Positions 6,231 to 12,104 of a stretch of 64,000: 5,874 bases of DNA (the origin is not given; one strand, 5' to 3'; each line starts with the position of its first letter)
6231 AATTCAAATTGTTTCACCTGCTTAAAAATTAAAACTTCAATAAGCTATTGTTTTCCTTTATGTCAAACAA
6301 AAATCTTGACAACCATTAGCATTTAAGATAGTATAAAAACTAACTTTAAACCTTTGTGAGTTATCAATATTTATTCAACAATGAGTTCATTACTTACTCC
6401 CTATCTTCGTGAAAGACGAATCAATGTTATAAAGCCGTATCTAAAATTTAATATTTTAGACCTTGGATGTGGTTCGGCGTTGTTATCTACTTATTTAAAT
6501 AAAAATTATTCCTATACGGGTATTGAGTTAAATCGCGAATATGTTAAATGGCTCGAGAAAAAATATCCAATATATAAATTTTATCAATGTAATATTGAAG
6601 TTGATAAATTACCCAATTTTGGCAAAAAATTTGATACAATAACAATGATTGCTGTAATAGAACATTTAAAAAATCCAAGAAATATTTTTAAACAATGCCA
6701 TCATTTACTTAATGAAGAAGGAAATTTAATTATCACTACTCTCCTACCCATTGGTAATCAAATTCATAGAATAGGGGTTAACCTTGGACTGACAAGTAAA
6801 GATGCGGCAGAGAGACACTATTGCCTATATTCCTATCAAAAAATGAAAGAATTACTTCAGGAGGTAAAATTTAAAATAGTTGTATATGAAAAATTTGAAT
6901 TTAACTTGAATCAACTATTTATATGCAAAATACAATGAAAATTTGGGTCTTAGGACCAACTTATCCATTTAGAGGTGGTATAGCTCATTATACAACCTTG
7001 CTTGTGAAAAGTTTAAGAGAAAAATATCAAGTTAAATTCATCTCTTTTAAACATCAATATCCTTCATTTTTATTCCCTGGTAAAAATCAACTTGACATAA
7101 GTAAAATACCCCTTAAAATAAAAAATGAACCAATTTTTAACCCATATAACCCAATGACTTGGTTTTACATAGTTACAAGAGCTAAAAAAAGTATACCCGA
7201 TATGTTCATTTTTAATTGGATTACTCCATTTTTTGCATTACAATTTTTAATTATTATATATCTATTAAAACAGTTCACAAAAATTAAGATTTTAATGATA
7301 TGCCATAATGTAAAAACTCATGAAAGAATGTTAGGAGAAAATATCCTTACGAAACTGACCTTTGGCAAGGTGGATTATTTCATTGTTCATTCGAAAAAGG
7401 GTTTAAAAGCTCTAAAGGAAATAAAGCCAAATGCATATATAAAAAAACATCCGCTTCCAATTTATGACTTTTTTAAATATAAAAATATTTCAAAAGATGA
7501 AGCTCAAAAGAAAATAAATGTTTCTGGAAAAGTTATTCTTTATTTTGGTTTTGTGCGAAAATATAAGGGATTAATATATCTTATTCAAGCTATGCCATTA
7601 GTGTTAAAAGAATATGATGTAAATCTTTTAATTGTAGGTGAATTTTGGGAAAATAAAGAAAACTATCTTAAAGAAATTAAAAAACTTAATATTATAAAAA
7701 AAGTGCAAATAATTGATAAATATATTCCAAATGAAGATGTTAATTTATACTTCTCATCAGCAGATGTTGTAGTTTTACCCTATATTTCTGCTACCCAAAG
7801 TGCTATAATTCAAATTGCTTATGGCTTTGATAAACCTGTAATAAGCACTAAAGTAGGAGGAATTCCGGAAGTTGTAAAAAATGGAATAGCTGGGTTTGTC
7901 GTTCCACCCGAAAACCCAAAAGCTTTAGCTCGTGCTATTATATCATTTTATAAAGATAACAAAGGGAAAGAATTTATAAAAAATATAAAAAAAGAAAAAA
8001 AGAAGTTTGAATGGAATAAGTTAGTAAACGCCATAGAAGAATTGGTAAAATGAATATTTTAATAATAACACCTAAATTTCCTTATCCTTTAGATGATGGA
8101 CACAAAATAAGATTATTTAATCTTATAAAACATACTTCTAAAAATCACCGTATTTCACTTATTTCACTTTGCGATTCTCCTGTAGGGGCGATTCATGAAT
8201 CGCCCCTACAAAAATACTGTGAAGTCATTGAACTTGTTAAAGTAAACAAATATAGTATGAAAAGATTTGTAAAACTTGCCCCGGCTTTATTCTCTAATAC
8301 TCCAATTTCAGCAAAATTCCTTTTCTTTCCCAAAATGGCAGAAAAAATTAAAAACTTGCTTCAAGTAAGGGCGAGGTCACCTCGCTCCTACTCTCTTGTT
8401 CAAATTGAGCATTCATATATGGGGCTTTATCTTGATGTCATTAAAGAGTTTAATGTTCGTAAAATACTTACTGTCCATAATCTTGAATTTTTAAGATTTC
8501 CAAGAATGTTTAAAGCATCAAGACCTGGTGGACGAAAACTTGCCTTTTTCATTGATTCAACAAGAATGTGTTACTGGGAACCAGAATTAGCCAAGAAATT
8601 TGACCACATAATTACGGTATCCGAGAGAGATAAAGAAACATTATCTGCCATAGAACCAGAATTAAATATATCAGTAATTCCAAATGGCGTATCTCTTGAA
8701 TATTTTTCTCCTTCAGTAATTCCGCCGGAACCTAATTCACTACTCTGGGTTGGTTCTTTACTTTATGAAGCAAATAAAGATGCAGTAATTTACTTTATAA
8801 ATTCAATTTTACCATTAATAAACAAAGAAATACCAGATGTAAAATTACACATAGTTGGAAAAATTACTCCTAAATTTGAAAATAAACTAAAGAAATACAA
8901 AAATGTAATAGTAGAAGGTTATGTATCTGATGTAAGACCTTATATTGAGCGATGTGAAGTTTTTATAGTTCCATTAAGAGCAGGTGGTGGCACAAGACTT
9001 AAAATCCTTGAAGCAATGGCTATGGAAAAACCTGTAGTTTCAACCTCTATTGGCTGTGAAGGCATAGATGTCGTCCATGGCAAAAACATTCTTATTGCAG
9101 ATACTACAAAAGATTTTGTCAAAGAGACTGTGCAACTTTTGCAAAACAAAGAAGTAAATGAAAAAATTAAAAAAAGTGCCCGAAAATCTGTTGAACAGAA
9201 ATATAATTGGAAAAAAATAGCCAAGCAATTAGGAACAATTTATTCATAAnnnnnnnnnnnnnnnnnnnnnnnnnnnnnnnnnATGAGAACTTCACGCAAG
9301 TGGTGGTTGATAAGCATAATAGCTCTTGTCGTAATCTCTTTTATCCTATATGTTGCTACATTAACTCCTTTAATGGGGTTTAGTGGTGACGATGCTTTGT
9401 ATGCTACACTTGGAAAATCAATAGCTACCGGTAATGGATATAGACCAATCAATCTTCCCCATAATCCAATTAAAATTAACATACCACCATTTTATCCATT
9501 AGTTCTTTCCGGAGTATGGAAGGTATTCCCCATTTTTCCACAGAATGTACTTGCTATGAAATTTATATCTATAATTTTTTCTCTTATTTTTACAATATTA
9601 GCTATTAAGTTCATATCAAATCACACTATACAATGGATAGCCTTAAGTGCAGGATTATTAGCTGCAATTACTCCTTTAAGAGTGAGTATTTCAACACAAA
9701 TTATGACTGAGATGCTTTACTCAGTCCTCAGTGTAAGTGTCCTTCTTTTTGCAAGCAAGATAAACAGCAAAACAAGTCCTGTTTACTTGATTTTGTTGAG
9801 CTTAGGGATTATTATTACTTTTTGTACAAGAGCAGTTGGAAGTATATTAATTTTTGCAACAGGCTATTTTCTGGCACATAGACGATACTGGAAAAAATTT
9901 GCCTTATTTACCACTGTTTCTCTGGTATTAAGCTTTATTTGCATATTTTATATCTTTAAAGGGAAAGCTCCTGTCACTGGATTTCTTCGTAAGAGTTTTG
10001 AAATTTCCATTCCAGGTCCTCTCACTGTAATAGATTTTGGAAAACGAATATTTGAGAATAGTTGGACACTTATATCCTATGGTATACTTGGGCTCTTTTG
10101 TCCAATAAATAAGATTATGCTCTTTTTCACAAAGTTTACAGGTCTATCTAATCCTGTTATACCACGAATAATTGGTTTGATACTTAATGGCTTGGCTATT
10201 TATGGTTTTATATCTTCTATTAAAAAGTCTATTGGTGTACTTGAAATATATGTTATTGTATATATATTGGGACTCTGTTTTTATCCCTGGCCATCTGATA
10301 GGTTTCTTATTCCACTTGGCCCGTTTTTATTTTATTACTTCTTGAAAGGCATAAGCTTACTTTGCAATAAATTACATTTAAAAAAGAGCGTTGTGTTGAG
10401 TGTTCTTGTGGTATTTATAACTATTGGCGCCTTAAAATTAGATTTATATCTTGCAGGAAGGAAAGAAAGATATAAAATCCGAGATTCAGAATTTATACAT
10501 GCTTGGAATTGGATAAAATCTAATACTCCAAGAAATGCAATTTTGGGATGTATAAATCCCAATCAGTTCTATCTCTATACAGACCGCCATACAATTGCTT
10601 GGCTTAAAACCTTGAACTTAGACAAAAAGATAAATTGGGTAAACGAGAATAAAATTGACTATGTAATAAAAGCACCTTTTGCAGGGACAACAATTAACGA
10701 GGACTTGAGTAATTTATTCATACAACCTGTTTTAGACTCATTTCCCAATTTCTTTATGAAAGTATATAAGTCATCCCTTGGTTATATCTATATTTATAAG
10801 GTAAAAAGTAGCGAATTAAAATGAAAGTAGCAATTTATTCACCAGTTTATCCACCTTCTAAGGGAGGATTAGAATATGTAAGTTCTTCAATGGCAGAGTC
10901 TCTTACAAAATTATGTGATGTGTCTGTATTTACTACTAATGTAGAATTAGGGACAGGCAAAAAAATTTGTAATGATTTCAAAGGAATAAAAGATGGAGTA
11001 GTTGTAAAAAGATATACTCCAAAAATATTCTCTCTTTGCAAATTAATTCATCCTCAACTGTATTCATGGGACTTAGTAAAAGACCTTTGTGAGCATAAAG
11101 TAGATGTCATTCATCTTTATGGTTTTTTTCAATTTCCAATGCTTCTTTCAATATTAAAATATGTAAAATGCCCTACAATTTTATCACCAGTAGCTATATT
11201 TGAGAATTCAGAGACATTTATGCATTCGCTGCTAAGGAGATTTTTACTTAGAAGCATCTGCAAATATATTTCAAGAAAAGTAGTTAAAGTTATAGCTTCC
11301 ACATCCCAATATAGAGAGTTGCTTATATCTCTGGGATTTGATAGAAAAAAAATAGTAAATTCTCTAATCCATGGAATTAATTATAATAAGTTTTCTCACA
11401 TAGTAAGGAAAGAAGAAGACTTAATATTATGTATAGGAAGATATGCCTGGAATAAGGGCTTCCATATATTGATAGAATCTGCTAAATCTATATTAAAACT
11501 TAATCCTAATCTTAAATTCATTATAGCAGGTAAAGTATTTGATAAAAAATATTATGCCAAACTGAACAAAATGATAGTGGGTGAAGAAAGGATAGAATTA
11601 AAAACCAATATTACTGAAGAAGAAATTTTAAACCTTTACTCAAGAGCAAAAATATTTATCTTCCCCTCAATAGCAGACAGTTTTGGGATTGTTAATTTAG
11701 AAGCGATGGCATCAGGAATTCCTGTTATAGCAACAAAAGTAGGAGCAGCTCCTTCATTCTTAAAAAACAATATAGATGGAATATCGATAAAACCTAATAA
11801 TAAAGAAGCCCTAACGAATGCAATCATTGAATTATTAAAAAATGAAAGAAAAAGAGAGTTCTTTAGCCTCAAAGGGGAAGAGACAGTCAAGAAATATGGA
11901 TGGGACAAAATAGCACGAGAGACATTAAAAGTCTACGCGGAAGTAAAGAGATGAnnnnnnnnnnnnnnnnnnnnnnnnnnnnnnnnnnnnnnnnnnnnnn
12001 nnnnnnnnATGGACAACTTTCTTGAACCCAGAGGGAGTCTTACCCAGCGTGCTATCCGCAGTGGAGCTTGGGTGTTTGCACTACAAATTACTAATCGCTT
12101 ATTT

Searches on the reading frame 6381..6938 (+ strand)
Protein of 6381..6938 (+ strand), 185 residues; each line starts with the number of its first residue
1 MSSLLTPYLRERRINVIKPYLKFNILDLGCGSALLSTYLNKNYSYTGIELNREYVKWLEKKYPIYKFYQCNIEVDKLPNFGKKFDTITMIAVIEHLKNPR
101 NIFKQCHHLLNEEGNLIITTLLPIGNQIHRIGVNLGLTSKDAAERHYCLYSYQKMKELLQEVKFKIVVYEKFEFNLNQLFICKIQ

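Call 48: search_protein_families(library=pfam, proteins=[window:6381-6938:+], max_evalue=0.00001)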
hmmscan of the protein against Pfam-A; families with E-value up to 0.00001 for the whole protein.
window:6381-6938:+ (185 aa): 6 families
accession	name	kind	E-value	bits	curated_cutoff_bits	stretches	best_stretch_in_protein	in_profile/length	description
PF13489.12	Methyltransf_23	-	6e-18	65.5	27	1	24-167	25-162/164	Methyltransferase domain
PF08241.18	Methyltransf_11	-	4.3e-14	53.4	21.2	1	26-118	1-95/95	Methyltransferase domain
PF08242.18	Methyltransf_12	-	2.9e-13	50.8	30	1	26-116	1-98/98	Methyltransferase domain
PF13649.12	Methyltransf_25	-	1.1e-11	45.7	27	1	25-114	1-97/97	Methyltransferase domain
PF13847.12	Methyltransf_31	-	1.7e-09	37.9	27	1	24-120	6-111/145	Methyltransferase domain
PF02353.26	CMAS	-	3.8e-07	30.1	27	1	24-174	65-220/273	Mycolic acid cyclopropane synthetase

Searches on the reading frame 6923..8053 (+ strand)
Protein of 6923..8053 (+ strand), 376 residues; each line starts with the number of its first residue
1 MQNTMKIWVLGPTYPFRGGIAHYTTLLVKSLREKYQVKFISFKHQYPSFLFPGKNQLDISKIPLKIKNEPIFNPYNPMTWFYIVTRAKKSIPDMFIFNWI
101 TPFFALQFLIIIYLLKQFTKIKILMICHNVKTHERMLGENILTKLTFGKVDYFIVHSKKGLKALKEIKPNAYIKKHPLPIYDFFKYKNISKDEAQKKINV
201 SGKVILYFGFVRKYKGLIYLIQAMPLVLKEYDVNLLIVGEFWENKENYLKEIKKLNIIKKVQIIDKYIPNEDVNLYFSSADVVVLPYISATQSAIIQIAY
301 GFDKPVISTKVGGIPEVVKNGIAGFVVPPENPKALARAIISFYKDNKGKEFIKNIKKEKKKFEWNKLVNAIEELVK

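Call 48: search_protein_families(library=pfam, proteins=[window:6923-8053:+], max_evalue=0.00001)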
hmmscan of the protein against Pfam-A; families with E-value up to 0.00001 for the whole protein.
window:6923-8053:+ (376 aa): 2 families
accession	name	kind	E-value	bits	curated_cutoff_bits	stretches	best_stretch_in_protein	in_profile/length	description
PF00534.26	Glycos_transf_1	-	1.6e-28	99.9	26.4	1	191-357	4-171/172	Glycosyl transferases group 1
PF13692.12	Glyco_trans_1_4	-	1.4e-27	97.2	27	1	203-345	2-142/142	Glycosyl transferases group 1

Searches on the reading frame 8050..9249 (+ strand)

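Call 48: search_protein_families(library=pfam, proteins=[window:8050-9249:+], max_evalue=0.00001)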
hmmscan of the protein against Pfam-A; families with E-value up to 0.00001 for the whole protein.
window:8050-9249:+ (399 aa): 4 families
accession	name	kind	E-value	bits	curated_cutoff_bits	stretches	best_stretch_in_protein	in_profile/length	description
PF13692.12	Glyco_trans_1_4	-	5.1e-29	101.8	27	1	230-366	3-142/142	Glycosyl transferases group 1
PF00534.26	Glycos_transf_1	-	9.2e-16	58.3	26.4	1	219-379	6-171/172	Glycosyl transferases group 1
PF13439.12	Glyco_transf_4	-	3.4e-08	34.1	28.5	1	84-217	48-169/170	Glycosyltransferase Family 4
PF13524.12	Glyco_trans_1_2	-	4.2e-08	33.7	25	1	257-394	9-142/144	Glycosyl transferase-like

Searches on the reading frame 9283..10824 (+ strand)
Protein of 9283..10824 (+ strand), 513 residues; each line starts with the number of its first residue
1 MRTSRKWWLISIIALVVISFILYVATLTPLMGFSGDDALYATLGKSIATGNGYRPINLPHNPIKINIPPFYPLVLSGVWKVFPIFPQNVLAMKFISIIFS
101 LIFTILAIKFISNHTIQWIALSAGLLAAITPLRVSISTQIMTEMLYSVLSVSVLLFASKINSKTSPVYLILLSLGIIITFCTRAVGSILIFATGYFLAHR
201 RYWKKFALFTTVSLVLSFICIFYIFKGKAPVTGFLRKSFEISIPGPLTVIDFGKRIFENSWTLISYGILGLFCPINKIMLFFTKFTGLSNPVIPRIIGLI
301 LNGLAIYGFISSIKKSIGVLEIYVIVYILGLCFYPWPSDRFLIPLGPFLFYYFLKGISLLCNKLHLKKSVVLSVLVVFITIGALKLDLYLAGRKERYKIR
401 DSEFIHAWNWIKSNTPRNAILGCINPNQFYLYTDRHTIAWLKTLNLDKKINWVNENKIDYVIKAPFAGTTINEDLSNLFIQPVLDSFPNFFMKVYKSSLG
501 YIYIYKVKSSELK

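Call 48: search_protein_families(library=pfam, proteins=[window:9283-10824:+], max_evalue=0.00001)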
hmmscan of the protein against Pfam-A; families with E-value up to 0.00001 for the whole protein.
window:9283-10824:+ (513 aa): 1 family
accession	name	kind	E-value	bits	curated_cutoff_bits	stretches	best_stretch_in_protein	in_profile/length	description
PF13231.12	PMT_2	-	2.1e-06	28.5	26.1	1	68-219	3-154/160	Dolichyl-phosphate-mannose-protein mannosyltransferase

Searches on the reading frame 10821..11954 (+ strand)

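Call 48: search_protein_families(library=pfam, proteins=[window:10821-11954:+], max_evalue=0.00001)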
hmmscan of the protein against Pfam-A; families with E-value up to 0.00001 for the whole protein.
window:10821-11954:+ (377 aa): 6 families
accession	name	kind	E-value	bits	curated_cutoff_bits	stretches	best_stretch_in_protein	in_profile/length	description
PF00534.26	Glycos_transf_1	-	7.8e-38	130.1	26.4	1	190-350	6-167/172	Glycosyl transferases group 1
PF13692.12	Glyco_trans_1_4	-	8.5e-30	104.3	27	1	201-341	3-142/142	Glycosyl transferases group 1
PF20706.3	GT4-conflict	-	1.3e-08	34.7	26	1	197-317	195-323/385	Family 4 Glycosyltransferase in conflict systems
PF13439.12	Glyco_transf_4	-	2.4e-08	34.6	28.5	1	15-178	2-159/170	Glycosyltransferase Family 4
PF13524.12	Glyco_trans_1_2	-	4.6e-07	30.3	25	1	226-368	10-142/144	Glycosyl transferase-like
PF13579.12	Glyco_trans_4_4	-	5.9e-06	27.2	29.7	0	15-179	1-153/158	Glycosyl transferase 4-like domain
